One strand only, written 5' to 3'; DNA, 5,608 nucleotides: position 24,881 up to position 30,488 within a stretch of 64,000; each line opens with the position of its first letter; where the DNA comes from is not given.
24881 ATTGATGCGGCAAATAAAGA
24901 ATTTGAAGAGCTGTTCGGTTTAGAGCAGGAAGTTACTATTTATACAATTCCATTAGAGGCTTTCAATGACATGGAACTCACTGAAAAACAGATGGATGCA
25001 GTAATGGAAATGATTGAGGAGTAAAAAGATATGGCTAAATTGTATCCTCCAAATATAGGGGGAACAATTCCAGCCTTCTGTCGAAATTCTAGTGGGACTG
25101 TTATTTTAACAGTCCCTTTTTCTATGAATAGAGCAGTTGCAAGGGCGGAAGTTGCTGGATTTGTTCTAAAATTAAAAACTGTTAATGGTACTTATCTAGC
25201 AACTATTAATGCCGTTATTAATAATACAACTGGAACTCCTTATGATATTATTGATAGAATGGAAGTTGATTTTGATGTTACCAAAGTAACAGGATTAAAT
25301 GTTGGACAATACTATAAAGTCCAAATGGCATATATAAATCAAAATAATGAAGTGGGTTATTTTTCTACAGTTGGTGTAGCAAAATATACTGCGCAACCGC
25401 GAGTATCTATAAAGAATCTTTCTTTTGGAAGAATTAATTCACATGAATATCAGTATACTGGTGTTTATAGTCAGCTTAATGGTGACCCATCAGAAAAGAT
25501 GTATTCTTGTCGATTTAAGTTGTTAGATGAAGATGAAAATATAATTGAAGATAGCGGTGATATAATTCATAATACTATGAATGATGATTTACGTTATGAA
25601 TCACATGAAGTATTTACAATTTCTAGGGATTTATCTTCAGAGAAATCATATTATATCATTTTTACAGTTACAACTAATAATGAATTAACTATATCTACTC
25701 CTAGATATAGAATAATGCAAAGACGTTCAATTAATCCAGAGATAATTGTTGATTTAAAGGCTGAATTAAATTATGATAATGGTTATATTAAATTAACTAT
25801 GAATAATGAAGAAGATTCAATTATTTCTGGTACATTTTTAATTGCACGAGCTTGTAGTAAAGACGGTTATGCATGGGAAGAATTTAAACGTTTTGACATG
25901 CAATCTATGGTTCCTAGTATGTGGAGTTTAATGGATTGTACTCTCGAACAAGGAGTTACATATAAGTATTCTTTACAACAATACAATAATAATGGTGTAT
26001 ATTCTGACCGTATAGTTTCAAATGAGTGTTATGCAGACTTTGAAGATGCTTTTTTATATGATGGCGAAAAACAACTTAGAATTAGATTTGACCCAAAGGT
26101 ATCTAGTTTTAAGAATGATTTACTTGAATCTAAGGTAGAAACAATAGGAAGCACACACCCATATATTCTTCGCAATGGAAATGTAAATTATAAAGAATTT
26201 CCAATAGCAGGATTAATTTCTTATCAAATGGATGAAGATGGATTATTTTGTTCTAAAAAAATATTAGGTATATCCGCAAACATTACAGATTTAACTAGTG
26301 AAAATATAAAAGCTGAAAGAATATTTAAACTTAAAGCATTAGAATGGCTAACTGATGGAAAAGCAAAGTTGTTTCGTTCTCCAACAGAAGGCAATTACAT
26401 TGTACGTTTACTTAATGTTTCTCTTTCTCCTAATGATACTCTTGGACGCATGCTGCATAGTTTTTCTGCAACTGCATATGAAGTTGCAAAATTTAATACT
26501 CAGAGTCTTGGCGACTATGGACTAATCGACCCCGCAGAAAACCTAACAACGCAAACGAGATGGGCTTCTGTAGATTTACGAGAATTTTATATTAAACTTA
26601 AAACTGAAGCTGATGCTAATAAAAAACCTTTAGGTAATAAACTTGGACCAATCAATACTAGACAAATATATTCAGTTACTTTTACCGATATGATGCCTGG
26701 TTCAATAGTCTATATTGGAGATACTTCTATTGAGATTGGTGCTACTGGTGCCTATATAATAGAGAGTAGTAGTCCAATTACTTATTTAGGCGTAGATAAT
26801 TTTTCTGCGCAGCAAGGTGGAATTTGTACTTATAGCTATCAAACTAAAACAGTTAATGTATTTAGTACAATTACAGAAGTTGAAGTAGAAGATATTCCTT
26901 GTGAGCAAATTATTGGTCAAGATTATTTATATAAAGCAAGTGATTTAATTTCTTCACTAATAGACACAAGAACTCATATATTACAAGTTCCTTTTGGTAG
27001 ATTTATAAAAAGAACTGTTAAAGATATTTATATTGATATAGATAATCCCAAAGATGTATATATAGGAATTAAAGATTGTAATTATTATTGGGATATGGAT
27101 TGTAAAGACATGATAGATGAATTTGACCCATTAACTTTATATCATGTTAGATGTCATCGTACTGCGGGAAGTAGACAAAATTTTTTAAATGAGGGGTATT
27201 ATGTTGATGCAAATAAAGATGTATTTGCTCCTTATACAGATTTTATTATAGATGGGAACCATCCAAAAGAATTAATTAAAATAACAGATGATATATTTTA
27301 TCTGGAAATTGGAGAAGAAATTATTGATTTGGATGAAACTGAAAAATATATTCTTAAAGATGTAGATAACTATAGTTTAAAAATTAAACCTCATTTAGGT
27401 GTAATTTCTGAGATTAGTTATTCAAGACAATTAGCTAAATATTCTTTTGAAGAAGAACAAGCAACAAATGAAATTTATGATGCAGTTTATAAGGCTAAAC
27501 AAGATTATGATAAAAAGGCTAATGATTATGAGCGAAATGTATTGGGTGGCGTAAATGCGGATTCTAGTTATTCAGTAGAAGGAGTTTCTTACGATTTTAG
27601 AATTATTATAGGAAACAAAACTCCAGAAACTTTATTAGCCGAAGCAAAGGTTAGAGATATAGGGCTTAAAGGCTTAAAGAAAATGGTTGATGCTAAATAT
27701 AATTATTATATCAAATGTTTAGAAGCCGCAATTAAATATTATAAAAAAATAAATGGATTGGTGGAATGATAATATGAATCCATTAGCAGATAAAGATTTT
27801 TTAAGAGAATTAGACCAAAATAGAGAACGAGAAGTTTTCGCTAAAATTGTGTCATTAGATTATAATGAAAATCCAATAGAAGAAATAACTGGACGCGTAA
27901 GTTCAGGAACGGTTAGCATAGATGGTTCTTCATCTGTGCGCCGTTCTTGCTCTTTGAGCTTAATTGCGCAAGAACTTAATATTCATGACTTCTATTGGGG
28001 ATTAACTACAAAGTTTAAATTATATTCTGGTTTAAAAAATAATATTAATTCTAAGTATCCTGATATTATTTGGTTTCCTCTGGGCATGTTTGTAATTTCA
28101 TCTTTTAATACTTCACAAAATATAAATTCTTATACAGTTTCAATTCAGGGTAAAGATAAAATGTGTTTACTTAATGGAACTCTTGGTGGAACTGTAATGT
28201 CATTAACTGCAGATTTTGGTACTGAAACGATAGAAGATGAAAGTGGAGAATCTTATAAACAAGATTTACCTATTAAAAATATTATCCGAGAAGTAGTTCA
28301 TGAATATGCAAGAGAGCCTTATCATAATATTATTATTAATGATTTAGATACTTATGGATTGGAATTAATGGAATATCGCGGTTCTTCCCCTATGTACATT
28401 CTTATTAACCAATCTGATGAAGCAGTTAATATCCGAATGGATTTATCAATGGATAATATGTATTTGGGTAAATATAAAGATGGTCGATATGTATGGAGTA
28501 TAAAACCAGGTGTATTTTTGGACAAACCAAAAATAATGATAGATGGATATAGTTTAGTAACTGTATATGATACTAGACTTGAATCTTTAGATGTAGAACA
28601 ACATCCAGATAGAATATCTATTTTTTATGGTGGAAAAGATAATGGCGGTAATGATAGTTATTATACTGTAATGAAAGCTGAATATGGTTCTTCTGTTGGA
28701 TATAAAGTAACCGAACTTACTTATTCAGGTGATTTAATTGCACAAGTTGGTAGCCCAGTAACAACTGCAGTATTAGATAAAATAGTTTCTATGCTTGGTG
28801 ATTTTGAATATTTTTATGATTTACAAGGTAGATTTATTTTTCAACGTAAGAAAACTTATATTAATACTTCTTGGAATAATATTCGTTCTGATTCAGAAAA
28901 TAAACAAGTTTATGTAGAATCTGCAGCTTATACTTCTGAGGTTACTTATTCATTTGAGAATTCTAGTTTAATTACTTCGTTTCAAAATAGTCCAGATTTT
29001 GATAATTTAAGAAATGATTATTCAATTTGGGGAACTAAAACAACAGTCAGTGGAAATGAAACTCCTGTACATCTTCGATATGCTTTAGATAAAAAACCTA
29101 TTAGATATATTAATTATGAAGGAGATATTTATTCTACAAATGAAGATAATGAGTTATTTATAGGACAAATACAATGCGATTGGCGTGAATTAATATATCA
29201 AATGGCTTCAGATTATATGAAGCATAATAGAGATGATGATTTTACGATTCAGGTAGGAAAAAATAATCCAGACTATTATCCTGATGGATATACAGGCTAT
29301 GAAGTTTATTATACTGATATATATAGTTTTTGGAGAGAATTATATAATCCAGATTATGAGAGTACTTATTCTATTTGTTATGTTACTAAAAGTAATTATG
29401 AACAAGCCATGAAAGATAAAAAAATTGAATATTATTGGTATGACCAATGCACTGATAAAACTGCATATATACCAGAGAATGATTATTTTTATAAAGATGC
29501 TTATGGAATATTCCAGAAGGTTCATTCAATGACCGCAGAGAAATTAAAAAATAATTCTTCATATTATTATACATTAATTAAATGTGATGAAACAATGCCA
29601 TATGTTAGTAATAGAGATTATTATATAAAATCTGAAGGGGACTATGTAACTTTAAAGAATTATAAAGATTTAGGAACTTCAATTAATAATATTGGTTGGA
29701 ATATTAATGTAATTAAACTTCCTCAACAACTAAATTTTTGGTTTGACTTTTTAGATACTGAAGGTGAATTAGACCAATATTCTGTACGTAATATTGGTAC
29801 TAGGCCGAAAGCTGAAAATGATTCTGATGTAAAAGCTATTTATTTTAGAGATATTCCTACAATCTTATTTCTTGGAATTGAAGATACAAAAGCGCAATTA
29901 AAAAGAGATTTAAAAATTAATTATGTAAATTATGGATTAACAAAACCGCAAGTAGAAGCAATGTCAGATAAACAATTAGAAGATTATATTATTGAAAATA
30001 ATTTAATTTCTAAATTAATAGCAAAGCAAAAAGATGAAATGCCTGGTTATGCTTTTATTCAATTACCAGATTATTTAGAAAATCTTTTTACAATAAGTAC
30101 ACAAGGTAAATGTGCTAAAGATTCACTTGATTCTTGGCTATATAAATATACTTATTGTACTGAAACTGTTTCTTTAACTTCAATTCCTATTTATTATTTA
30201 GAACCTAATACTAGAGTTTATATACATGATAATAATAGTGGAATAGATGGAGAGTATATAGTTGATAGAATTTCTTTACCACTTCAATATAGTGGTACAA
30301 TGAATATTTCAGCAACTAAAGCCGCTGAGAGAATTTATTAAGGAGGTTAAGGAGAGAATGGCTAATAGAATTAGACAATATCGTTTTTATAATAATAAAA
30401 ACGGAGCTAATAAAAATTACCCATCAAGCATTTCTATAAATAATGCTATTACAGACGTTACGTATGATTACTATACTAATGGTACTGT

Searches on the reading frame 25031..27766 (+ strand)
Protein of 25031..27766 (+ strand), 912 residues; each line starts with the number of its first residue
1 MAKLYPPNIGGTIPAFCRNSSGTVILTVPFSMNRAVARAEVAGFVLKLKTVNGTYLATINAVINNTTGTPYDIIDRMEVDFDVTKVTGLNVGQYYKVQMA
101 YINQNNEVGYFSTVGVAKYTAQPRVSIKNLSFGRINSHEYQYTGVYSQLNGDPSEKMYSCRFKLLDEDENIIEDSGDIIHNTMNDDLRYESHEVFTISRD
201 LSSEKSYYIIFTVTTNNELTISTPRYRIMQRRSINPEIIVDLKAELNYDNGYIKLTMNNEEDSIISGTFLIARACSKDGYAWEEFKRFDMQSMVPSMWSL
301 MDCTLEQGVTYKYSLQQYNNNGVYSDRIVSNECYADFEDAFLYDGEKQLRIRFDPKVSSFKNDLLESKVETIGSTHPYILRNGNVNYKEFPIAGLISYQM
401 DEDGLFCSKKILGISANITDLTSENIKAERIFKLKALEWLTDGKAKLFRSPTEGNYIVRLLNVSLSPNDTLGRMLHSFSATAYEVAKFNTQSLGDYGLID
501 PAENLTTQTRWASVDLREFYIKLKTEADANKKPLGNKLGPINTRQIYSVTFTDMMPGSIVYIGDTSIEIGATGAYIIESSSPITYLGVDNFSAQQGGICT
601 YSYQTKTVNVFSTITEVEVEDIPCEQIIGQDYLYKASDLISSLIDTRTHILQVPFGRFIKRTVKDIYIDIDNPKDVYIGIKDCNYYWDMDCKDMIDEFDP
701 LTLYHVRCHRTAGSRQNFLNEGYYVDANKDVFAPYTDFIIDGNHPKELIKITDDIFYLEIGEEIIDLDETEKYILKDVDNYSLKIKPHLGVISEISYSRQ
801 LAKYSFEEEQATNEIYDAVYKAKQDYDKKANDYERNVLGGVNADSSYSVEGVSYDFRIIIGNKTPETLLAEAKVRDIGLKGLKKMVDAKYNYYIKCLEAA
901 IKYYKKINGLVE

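Call 5: search_protein_families(library=pfam, proteins=[window:25031-27766:+], max_evalue=0.1)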
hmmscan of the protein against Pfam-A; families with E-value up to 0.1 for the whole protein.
window:25031-27766:+ (912 aa): 0 families

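Call 6: search_protein_families(library=phrogs, proteins=[window:25031-27766:+], max_evalue=0.01)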
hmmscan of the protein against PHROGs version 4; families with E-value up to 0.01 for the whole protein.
window:25031-27766:+ (912 aa): 1 family
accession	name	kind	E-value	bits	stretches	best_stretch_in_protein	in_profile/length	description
phrog_30026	-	unknown function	1.9e-17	63.9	2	425-498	524-597/617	-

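Call 38: search_solved_structures(query=window:25031-27766:+, max_evalue=1)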
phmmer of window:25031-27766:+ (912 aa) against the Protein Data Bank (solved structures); distinct sequences matched with E-value up to 1: 4.
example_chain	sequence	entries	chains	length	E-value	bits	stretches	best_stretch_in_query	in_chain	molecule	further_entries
8eky_M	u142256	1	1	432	0.09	14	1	233-319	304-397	Thioredoxin domain-containing protein 5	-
2diz_A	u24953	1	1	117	0.14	13.4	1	253-319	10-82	Thioredoxin domain-containing protein 5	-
3uvt_A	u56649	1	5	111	0.15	13.3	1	253-319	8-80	Thioredoxin domain-containing protein 5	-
3uj1_A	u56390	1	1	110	0.21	12.8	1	253-319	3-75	Thioredoxin domain-containing protein 5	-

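Call 43: search_protein_families(library=ncbifam, proteins=[window:25031-27766:+], max_evalue=0.1)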
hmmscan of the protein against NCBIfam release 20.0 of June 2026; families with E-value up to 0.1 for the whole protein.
window:25031-27766:+ (912 aa): 0 families

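Call 70: search_dna_similar(query=window:25031-27766:+, collection=phages, mode=protein, max_rows=25, max_evalue=0.001)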
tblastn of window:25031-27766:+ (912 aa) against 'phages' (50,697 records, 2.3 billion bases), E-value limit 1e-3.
Records with a match: 9; places in all: 9; records where one place covers at least 80% of the query: 0.
Best place of each record, by identity: <60% 9.
By first word of the organism name: Enterococcus 7; Bacteriophage 1; Phage 1.
By host as written in the record: Enterococcus faecium 4; - 2; Enterococcus faecalis 2; Enterococcus faecium 374iF1 (22) 1.
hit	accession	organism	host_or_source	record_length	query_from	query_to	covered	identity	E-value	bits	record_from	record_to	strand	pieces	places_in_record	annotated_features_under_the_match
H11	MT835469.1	Bacteriophage sp.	human fecal samples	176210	104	508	44%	28.2%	4e-30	135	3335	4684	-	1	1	record has no annotation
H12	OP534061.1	Enterococcus phage H1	Enterococcus faecium 374iF1 (22)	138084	251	498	27%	25.4%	8e-15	86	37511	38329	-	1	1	hypothetical protein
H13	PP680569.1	Enterococcus phage VRE9_3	Enterococcus faecium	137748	251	498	27%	25.4%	9e-15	86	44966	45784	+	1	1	hypothetical protein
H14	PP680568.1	Enterococcus phage VRE9_2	Enterococcus faecium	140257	251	498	27%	25.4%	1e-14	85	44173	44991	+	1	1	hypothetical protein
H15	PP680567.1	Enterococcus phage VRE9_1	Enterococcus faecium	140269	251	498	27%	25.4%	1e-14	85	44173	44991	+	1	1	hypothetical protein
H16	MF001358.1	Enterococcus phage EF1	Enterococcus faecalis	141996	251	498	27%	25.4%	1e-14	85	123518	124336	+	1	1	hypothetical protein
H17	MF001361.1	Enterococcus phage EF5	Enterococcus faecalis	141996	251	498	27%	25.4%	1e-14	85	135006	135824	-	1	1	hypothetical protein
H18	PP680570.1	Enterococcus phage VRE9_4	Enterococcus faecium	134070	251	498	27%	25.4%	1e-14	85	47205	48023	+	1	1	hypothetical protein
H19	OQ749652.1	Phage Phass-1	human gut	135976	414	486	8%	47.3%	4e-7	60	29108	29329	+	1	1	hypothetical protein (x2)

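Call 75: get_annotated_region(hit=H11, flank=20000)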
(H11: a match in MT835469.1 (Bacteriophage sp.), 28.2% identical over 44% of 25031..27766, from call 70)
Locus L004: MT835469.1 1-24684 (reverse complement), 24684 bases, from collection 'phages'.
description: UNVERIFIED: Bacteriophage sp. clone scaffold_0 genomic sequence.
organism: Bacteriophage sp. (NCBI taxid 38018)
taxonomy: Viruses
host: -; source: human fecal samples; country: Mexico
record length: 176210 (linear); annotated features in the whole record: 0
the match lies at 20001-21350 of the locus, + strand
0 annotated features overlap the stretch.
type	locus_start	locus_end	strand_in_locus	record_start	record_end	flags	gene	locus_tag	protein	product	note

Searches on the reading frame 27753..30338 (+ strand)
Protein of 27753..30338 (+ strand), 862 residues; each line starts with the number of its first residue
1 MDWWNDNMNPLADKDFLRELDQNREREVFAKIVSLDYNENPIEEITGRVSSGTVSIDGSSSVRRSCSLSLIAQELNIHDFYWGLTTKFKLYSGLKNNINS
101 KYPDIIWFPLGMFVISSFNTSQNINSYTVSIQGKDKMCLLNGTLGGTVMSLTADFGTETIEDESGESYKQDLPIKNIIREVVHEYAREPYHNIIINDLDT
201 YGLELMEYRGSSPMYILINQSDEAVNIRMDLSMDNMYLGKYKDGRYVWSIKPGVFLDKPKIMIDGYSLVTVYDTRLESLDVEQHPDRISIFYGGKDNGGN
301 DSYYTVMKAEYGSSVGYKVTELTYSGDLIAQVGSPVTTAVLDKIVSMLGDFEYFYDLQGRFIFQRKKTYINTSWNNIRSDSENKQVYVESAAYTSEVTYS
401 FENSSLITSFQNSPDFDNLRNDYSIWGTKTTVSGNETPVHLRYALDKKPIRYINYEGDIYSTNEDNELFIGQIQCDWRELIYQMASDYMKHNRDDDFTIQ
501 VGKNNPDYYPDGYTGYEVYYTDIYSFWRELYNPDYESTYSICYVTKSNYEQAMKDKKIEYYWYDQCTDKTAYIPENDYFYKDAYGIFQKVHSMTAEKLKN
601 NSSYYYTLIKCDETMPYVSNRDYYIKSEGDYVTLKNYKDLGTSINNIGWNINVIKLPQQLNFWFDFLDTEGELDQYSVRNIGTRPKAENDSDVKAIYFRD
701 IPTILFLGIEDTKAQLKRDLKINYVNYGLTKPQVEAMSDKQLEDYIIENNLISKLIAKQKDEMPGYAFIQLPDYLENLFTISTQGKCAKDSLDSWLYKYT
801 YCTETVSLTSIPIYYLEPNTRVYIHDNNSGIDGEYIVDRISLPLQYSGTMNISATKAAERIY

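Call 5: search_protein_families(library=pfam, proteins=[window:27753-30338:+], max_evalue=0.1)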
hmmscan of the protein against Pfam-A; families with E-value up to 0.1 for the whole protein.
window:27753-30338:+ (862 aa): 0 families

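Call 6: search_protein_families(library=phrogs, proteins=[window:27753-30338:+], max_evalue=0.01)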
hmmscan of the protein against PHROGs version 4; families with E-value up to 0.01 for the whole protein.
window:27753-30338:+ (862 aa): 2 families
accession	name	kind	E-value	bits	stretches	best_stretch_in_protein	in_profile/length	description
phrog_32343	-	unknown function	1.4e-36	126.9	3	14-201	12-195/921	-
phrog_1887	-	tail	8.4e-12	45.8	1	14-142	290-420/670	tail protein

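Call 37: search_solved_structures(query=window:27753-30338:+, max_evalue=1)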
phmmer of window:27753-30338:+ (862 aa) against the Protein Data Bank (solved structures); distinct sequences matched with E-value up to 1: 0.

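Call 43: search_protein_families(library=ncbifam, proteins=[window:27753-30338:+], max_evalue=0.1)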
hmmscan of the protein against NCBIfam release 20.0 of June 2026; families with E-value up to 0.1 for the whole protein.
window:27753-30338:+ (862 aa): 0 families

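Call 59: find_homologous_proteins(query=window:27753-30338:+, max_evalue=0.001)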
Query window:27753-30338:+ (862 aa): 3460 proteins with E <= 0.001 among 8000 candidates; the best 120 are listed.
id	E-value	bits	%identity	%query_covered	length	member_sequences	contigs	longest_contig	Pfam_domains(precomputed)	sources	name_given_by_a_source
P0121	0.0e+0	1959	100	99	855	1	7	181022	-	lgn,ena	-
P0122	0.0e+0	1957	100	99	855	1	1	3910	-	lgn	-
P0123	0.0e+0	1957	100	99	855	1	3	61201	-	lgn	-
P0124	0.0e+0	1955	100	99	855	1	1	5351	-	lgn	-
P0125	0.0e+0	1953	100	99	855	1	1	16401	-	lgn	-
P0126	0.0e+0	1952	100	99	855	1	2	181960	-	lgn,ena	-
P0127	0.0e+0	1949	99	99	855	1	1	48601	-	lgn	-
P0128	0.0e+0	1947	99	99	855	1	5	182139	-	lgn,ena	-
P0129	0.0e+0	1947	99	99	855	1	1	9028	-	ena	-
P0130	0.0e+0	1947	99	99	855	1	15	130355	-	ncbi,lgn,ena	-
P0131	0.0e+0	1946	99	99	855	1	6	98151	-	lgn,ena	-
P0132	0.0e+0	1945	99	99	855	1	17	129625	-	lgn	-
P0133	0.0e+0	1945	99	99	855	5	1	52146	-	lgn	-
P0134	0.0e+0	1945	99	99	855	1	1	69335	-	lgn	-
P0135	0.0e+0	1945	99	99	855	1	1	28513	-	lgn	-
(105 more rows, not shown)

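Call 66: search_solved_structures(query=A4, max_evalue=10, show_alignments=1)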
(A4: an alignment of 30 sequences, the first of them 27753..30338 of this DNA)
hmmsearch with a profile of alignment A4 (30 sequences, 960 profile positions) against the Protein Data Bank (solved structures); distinct sequences matched with E-value up to 10: 0.

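Call 69: search_dna_similar(query=window:27753-30338:+, collection=phages, mode=protein, max_rows=25, max_evalue=0.001)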
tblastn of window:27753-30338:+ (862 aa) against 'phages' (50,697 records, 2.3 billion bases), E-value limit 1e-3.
Records with a match: 9; places in all: 9; records where one place covers at least 80% of the query: 0.
Best place of each record, by identity: <60% 9.
By first word of the organism name: Enterococcus 7; Bacteriophage 1; Phage 1.
By host as written in the record: Enterococcus faecium 4; - 2; Enterococcus faecalis 2; Enterococcus faecium 374iF1 (22) 1.
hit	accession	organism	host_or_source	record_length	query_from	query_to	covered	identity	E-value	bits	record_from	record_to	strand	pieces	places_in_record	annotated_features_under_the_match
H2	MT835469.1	Bacteriophage sp.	human fecal samples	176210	6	861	75%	29.9%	1e-30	224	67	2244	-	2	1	record has no annotation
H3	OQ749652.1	Phage Phass-1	human gut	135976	11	858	65%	31.6%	2e-14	227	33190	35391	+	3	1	hypothetical protein (x5)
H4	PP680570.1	Enterococcus phage VRE9_4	Enterococcus faecium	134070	16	861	73%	26.3%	2e-13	137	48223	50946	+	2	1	hypothetical protein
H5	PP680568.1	Enterococcus phage VRE9_2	Enterococcus faecium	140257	16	861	73%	26.0%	1e-13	137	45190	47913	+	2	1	hypothetical protein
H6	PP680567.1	Enterococcus phage VRE9_1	Enterococcus faecium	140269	16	861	73%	26.0%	1e-13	137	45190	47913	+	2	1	hypothetical protein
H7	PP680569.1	Enterococcus phage VRE9_3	Enterococcus faecium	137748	16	861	73%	25.9%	8e-13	135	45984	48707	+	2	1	hypothetical protein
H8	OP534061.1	Enterococcus phage H1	Enterococcus faecium 374iF1 (22)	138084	16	861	73%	25.9%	5e-11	129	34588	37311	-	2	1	hypothetical protein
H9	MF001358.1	Enterococcus phage EF1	Enterococcus faecalis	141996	16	861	73%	25.7%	7e-13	135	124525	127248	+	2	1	hypothetical protein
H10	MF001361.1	Enterococcus phage EF5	Enterococcus faecalis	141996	16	861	73%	25.7%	7e-13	135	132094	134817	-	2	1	hypothetical protein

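Call 71: get_annotated_region(hit=H5, flank=20000)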
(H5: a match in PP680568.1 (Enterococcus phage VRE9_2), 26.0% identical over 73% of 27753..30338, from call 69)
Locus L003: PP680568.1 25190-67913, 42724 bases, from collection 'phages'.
description: Enterococcus phage VRE9_2, complete genome.
organism: Enterococcus phage VRE9_2 (NCBI taxid 3141816)
taxonomy: Viruses; Duplodnaviria; Heunggongvirae; Uroviricota; Caudoviricetes
host: Enterococcus faecium; source: sewage; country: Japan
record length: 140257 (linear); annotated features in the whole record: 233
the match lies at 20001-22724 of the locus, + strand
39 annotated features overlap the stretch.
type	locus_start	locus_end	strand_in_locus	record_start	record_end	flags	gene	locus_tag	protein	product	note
CDS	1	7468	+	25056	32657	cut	-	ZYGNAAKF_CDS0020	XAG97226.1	hypothetical protein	/phase=0; /top_hit=MF001358_p144; /phrog=33923; /source=PHANOTATE_1.5.1; /score=-3.3645326291533706e+57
CDS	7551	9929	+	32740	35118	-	-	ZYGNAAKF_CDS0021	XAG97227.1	tail protein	/phase=0; /top_hit=NC_029121_p108; /phrog=372; /source=PHANOTATE_1.5.1; /score=-1.4477056792617606e+17; tail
CDS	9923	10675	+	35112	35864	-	-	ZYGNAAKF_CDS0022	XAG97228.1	hypothetical protein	/phase=0; /top_hit=KY554772_p151; /phrog=6227; /source=PHANOTATE_1.5.1; /score=-2665730.220749889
CDS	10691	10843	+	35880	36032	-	-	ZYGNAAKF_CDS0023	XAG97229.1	hypothetical protein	/phase=0; /top_hit=p46509 VI_01201; /phrog=1382; /source=PHANOTATE_1.5.1; /score=-48.3329154760914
CDS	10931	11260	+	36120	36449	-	-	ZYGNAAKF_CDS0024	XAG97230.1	holin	/phase=0; /top_hit=p273545 VI_05055; /phrog=1299; /source=PHANOTATE_1.5.1; /score=-56470.32729336142; lysis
CDS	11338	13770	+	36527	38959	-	-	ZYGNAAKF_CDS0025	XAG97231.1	endolysin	/phase=0; /top_hit=NC_029029_p36; /phrog=3513; /source=PHANOTATE_1.5.1; /score=-5.383094606326372e+22; lysis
CDS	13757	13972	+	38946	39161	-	-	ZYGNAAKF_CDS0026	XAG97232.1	hypothetical protein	/phase=0; /top_hit=MF001358_p150; /phrog=36837; /source=PHANOTATE_1.5.1; /score=-51.3073082639064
CDS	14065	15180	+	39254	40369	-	-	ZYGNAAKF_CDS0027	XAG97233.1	hypothetical protein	/phase=0; /top_hit=MF001358_p151; /phrog=37947; /source=PHANOTATE_1.5.1; /score=-3605231412817.8096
CDS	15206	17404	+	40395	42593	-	-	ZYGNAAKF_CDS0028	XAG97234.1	hypothetical protein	/phase=0; /top_hit=MF001361_p169; /phrog=37786; /source=PHANOTATE_1.5.1; /score=-2.195489348860814e+22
CDS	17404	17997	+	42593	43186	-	-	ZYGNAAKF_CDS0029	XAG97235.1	hypothetical protein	/phase=0; /top_hit=MF001361_p168; /phrog=38057; /source=PHANOTATE_1.5.1; /score=-4822983.573434752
CDS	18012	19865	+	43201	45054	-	-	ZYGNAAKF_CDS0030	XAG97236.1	hypothetical protein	/phase=0; /top_hit=MF001361_p167; /phrog=30026; /source=PHANOTATE_1.5.1; /score=-1.3594294885238991e+22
CDS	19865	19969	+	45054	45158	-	-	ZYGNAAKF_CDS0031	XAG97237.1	hypothetical protein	/phase=0; /top_hit=No_PHROG; /phrog=No_PHROG; /source=PHANOTATE_1.5.1; /score=-4.700432513582749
CDS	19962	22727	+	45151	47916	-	-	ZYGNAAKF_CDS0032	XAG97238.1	hypothetical protein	/phase=0; /top_hit=MF001361_p166; /phrog=32343; /source=PHANOTATE_1.5.1; /score=-7.911654768063878e+26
CDS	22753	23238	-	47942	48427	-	-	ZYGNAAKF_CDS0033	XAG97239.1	Holliday junction resolvase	/phase=0; /top_hit=KX379673_p55; /phrog=827; /source=PHANOTATE_1.5.1; /score=-7654232.146833026; RNA and nucleotide ...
CDS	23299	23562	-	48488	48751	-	-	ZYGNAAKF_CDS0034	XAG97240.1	hypothetical protein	/phase=0; /top_hit=No_PHROG; /phrog=No_PHROG; /source=PHANOTATE_1.5.1; /score=-2105.8278876442546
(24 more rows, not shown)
